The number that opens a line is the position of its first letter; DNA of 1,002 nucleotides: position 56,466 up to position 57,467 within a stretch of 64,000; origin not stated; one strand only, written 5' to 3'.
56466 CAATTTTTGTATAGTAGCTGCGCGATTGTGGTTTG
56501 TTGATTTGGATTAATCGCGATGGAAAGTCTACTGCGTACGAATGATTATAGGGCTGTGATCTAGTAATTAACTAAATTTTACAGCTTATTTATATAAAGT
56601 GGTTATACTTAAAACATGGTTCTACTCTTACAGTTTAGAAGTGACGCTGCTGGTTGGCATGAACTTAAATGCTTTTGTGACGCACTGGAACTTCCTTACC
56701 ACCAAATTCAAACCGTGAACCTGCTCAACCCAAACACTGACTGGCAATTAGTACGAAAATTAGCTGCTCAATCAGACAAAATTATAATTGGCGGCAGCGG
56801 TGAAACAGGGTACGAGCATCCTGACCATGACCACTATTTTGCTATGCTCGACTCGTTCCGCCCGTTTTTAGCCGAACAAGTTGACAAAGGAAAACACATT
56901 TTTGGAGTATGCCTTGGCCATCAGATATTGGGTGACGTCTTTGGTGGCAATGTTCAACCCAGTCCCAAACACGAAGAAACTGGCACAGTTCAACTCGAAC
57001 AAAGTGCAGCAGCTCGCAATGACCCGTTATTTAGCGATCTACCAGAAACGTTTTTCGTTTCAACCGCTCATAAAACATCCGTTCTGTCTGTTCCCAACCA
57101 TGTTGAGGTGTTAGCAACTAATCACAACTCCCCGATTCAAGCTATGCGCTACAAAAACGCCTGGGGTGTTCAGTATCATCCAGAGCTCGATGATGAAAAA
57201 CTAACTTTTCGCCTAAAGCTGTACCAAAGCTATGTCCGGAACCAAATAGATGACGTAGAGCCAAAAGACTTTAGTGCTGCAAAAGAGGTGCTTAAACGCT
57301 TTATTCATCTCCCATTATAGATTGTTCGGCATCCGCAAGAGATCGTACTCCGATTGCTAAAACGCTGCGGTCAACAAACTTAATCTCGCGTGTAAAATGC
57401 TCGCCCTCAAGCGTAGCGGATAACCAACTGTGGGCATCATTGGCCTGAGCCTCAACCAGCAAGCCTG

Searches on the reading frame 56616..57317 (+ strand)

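Call 93: search_protein_families(library=pfam, proteins=[window:56616-57317:+], max_evalue=0.001)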
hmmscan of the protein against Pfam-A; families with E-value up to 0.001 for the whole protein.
window:56616-57317:+ (234 aa): 3 families
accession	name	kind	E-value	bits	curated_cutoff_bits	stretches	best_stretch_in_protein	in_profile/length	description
PF00117.34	GATase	-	2.7e-20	73.3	22.8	1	37-191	27-173/190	Glutamine amidotransferase class-I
PF07722.19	Peptidase_C26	-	1.6e-12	48.1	20.5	1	36-190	42-219/219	Peptidase C26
PF07685.20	GATase_3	-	0.00075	19.6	27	0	44-109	38-92/196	CobB/CobQ-like glutamine amidotransferase domain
